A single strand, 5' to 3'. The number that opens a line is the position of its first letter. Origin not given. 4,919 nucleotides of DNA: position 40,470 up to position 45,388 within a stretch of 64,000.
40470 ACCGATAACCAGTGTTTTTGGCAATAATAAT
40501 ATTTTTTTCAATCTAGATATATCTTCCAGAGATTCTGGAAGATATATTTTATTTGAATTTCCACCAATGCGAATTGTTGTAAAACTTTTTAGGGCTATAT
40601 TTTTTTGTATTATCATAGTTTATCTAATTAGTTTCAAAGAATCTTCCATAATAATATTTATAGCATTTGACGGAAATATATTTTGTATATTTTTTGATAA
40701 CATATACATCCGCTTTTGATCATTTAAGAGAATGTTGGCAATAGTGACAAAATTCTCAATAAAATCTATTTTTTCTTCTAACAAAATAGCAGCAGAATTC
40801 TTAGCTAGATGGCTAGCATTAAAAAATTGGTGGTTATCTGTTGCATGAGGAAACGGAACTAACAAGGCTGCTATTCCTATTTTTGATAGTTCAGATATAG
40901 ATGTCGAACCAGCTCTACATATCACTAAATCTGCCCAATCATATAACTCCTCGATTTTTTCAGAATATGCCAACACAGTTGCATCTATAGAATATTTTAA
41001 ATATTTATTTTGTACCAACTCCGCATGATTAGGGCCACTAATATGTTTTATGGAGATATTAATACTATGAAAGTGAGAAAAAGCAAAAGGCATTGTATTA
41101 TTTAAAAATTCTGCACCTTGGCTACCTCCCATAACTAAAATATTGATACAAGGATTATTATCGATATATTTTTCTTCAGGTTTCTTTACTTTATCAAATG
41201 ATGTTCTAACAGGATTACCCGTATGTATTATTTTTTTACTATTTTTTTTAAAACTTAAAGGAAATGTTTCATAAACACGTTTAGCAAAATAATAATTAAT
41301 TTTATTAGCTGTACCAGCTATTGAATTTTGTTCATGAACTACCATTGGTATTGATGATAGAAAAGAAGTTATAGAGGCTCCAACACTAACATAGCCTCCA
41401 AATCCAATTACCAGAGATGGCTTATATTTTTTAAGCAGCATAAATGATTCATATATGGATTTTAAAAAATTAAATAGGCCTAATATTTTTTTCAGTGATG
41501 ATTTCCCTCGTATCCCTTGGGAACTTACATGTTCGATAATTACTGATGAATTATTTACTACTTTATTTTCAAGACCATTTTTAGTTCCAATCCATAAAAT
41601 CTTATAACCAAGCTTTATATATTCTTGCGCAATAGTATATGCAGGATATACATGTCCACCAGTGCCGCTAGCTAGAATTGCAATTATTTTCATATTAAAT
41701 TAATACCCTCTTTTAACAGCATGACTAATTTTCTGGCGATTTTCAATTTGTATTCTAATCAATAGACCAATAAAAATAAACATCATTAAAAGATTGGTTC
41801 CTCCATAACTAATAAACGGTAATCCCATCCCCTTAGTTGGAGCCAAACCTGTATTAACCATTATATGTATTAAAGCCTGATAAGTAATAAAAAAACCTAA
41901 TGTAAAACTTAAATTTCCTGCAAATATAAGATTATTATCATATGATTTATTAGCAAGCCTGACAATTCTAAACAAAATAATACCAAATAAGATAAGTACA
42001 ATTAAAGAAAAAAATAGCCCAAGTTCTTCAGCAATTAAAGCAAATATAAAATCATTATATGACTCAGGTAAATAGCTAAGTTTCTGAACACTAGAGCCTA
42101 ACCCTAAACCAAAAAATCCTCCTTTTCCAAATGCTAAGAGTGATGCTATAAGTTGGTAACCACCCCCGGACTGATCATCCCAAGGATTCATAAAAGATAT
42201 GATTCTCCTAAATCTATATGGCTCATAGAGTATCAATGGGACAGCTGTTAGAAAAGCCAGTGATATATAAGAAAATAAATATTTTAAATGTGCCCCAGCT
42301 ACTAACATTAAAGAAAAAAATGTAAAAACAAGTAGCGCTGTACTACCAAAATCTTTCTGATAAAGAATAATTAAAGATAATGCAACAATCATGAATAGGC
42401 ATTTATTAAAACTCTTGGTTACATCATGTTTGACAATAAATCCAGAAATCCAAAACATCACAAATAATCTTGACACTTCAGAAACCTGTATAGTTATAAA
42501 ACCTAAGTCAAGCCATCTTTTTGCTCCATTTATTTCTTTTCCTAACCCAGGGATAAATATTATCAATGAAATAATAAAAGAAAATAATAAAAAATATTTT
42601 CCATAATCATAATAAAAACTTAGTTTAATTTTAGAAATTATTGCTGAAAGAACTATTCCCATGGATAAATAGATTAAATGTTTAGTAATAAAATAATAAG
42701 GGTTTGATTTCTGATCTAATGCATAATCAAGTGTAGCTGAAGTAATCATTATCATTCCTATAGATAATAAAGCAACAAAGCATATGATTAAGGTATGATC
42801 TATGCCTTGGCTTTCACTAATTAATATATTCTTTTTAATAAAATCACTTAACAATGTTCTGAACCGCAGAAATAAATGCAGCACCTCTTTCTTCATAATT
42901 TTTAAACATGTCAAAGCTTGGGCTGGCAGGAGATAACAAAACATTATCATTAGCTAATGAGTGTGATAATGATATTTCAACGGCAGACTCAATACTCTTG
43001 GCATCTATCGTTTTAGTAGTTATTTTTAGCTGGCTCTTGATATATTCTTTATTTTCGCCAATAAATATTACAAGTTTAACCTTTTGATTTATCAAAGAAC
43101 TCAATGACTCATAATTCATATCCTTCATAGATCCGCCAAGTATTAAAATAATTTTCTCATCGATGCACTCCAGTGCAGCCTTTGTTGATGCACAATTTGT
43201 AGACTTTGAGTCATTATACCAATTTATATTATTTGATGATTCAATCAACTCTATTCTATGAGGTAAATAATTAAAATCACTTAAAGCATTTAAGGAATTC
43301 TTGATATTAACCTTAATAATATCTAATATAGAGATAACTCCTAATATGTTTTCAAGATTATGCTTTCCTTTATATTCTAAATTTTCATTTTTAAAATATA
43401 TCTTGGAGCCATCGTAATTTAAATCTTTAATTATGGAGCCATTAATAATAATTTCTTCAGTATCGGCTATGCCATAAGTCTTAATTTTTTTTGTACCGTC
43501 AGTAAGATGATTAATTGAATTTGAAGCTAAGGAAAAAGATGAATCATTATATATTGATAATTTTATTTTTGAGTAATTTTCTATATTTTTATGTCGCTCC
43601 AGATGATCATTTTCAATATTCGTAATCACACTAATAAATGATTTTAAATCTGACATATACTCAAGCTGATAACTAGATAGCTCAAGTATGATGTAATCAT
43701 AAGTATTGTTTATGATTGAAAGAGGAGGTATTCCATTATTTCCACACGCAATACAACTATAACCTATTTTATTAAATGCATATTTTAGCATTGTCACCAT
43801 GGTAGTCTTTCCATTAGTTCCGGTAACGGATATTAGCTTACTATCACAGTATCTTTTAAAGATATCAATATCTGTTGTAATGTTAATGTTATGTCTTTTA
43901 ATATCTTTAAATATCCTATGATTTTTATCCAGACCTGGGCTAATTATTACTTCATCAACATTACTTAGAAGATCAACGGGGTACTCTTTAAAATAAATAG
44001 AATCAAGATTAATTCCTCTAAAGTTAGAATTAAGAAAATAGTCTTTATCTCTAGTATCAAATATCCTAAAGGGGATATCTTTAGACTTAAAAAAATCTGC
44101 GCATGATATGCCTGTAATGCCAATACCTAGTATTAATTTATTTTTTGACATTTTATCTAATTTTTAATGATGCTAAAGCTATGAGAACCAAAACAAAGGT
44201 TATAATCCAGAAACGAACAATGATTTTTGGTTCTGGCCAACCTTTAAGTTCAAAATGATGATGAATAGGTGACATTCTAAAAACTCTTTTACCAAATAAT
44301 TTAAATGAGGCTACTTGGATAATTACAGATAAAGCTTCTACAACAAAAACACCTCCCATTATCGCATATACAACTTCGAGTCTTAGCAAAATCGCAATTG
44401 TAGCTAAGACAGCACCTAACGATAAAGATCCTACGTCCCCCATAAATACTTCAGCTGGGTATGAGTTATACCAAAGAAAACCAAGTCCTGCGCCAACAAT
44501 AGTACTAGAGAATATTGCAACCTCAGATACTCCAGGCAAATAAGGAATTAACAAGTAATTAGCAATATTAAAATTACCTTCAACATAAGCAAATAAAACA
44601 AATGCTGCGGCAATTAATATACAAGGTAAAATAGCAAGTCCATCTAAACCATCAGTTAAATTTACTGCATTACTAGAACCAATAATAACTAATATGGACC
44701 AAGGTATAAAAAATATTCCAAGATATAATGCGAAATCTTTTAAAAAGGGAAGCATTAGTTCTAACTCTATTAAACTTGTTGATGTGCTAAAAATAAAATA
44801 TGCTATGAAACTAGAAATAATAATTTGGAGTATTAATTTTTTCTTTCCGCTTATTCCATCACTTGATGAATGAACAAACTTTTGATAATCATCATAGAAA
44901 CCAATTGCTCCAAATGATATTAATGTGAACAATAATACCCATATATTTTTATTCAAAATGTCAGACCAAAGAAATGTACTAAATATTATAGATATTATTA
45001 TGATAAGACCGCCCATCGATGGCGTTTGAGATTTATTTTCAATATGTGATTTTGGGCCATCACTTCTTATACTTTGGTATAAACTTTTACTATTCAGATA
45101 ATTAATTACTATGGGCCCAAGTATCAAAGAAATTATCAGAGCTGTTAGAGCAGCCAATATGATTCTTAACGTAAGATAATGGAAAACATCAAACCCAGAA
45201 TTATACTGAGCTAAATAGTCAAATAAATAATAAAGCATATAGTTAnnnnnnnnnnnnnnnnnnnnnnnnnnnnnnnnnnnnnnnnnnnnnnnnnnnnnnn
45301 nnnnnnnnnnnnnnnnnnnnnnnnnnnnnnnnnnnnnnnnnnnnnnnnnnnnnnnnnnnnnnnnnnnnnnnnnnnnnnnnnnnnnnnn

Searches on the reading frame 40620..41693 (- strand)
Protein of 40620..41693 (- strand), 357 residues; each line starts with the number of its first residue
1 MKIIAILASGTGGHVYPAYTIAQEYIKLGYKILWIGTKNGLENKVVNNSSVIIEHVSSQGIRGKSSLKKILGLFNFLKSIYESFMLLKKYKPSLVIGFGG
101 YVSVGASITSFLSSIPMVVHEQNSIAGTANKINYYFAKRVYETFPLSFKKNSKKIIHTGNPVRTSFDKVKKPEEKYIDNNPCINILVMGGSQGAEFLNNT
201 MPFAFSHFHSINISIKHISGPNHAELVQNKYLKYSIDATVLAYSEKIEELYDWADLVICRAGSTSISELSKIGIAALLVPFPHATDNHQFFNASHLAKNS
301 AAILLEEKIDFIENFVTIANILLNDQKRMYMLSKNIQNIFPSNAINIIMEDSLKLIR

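Call 7: search_protein_families(library=ncbifam, proteins=[window:40620-41693:-], max_evalue=0.001)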
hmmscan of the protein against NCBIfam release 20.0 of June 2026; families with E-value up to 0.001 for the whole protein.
window:40620-41693:- (357 aa): 5 families
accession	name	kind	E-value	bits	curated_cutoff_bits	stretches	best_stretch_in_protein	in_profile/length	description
TIGR01133.1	murG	equivalog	5.6e-86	288.7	250.25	1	1-349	5-350/353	undecaprenyldiphospho-muramoylpentapeptide beta-N-acetylglucosaminyltransferase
NF009102.0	PRK12446.1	equivalog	1.3e-43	149.2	339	1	1-348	1-345/352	undecaprenyldiphospho-muramoylpentapeptide beta-N-acetylglucosaminyltransferase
NF010135.0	PRK13609.1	equivalog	5e-14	52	500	1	134-354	151-367/388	diglucosyl diacylglycerol synthase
NF041548.1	PssE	equivalog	1.4e-09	38.1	120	1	226-316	30-121/146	PssE/Cps14G family polysaccharide biosynthesis glycosyltransferase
NF041549.1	PssD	equivalog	6.6e-07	29.8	110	1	6-141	1-132/151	PssD/Cps14F family polysaccharide biosynthesis glycosyltransferase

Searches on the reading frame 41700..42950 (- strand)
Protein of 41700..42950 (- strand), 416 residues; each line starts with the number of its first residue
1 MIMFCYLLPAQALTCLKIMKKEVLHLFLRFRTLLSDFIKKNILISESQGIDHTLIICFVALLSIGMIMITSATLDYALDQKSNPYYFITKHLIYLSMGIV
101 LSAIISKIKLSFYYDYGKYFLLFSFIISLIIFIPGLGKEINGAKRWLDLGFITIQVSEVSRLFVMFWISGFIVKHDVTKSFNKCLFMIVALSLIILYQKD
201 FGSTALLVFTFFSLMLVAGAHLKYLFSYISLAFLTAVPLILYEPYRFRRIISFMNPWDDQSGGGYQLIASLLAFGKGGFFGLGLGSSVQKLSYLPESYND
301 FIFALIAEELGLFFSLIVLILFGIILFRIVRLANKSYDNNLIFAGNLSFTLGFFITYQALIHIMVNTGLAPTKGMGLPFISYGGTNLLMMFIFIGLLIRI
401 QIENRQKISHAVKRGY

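Call 7: search_protein_families(library=ncbifam, proteins=[window:41700-42950:-], max_evalue=0.001)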
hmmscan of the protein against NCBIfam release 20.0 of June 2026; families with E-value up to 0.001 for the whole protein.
window:41700-42950:- (416 aa): 6 families
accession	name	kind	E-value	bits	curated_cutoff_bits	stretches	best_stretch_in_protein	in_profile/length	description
TIGR02614.1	ftsW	equivalog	1.9e-103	346.3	337.5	1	51-403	1-356/357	putative lipid II flippase FtsW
NF008042.0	PRK10774.1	equivalog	3.3e-85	286.5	493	1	50-415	35-403/405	cell division protein FtsW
TIGR02615.1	spoVE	exception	1.8e-78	264.5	448.8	1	51-400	1-352/354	stage V sporulation protein E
TIGR02210.1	rodA_shape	equivalog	4.8e-69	233.2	336.7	1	51-403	1-355/357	rod shape-determining protein RodA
NF008060.0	PRK10794.1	equivalog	4.3e-42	144.4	590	1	48-408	14-366/370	peptidoglycan glycosyltransferase MrdB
NF037961.1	RodA_shape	subfamily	1.1e-34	120.4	150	2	263-403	272-410/415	rod shape-determining protein RodA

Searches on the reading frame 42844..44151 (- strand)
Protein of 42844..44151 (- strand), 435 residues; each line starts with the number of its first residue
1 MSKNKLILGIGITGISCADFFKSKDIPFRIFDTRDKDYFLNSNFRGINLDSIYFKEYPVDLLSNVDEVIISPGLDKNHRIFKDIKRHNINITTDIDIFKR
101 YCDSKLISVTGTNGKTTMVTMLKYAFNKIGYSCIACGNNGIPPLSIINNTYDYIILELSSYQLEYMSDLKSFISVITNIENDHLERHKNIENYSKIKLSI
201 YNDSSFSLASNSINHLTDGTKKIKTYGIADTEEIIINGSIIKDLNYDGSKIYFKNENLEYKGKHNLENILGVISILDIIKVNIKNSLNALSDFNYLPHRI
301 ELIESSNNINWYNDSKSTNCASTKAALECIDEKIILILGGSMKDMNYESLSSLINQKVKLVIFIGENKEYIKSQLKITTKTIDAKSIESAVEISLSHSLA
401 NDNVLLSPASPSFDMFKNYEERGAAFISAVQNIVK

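Call 6: search_protein_families(library=ncbifam, proteins=[window:42844-44151:-], max_evalue=0.001)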
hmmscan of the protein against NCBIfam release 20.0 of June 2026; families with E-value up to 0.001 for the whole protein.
window:42844-44151:- (435 aa): 20 families
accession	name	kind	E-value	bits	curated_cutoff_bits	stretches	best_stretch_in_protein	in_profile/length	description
TIGR01087.1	murD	equivalog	1.6e-107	360.3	211.95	1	6-431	3-440/441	UDP-N-acetylmuramoyl-L-alanine--D-glutamate ligase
NF053647.1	pMurD2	equivalog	5.2e-23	81.6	550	1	60-236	59-240/405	pseudomurein biosynthesis peptide ligase pMurD2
NF053645.1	pMurC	equivalog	1e-22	80.6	560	1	16-201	13-210/492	pseudomurein biosynthesis peptide ligase pMurC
NF001126.0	PRK00139.1-4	equivalog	6.6e-22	77.7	373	2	147-316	168-349/486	UDP-N-acetylmuramoyl-L-alanyl-D-glutamate--2,6-diaminopimelate ligase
TIGR01082.1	murC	equivalog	1e-21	77.6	335.1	1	53-314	48-322/449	UDP-N-acetylmuramate--L-alanine ligase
TIGR01143.1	murF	subfamily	1.4e-20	73.7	288.6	1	102-412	72-408/418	UDP-N-acetylmuramoyl-tripeptide--D-alanyl-D-alanine ligase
NF053646.1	pMurD1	equivalog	4e-19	68.6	610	1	58-395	62-416/465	pseudomurein biosynthesis peptide ligase pMurD1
NF008896.0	PRK11929.1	equivalog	5.6e-19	67.5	1023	2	257-406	782-941/965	bifunctional UDP-N-acetylmuramoyl-L-alanyl-D-glutamate--2,6-diaminopimelate ligase MurE/UDP-N-acetylmuramoyl-tripeptide--D-alanyl-D-alanine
TIGR01085.1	murE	subfamily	5.6e-18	65.1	257.3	2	148-318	153-341/472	UDP-N-acetylmuramyl-tripeptide synthetase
NF001124.0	PRK00139.1-2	equivalog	8.2e-15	54.5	476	2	149-320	175-362/500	UDP-N-acetylmuramoyl-L-alanyl-D-glutamate--2,6-diaminopimelate ligase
NF001123.0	PRK00139.1-1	equivalog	6.4e-11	41.6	586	1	149-314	173-355/493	UDP-N-acetylmuramoyl-L-alanyl-D-glutamate--2,6-diaminopimelate ligase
NF010628.0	PRK14022.1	equivalog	4e-10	39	536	1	147-366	175-404/483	UDP-N-acetylmuramoyl-L-alanyl-D-glutamate--L-lysine ligase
NF008897.0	PRK11930.1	equivalog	1.5e-09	36.4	804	1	103-406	106-438/822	bifunctional UDP-N-acetylmuramoyl-tripeptide:D-alanyl-D-alanine ligase/alanine racemase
TIGR01081.1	mpl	equivalog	4.8e-09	35.7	388.7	1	59-329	55-342/448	UDP-N-acetylmuramate:L-alanyl-gamma-D-glutamyl-meso-diaminopimelate ligase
NF033197.0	F430_CfbE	equivalog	1.9e-08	33.7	250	1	99-393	94-412/430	coenzyme F430 synthase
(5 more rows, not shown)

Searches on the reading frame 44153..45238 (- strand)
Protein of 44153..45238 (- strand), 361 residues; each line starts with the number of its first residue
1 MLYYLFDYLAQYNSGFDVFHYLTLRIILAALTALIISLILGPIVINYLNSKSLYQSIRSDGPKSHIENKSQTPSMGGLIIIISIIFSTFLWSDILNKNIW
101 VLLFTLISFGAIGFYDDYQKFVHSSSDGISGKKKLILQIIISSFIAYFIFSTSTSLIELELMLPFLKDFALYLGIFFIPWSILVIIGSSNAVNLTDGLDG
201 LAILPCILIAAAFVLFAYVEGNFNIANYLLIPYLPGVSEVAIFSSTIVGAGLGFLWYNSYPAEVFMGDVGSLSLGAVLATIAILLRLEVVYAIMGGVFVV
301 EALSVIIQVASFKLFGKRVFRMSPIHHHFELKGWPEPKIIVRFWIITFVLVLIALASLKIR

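Call 6: search_protein_families(library=ncbifam, proteins=[window:44153-45238:-], max_evalue=0.001)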
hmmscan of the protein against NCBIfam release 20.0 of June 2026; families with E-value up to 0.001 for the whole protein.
window:44153-45238:- (361 aa): 3 families
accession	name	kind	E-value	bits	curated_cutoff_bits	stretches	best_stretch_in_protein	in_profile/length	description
TIGR00445.1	mraY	equivalog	3.3e-122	407.9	192.05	1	37-361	1-321/321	phospho-N-acetylmuramoyl-pentapeptide-transferase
NF053644.1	MraY_archaea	equivalog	6.9e-34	117.7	450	2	130-355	149-340/340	pseudomurein biosynthesis MraY family phospho-N-acetylmuramoyl-pentapeptide-transferase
TIGR02380.1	ECA_wecA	exception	1.1e-07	31.3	326.05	1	60-280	29-224/346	UDP-N-acetylglucosamine--undecaprenyl-phosphate N-acetylglucosaminephosphotransferase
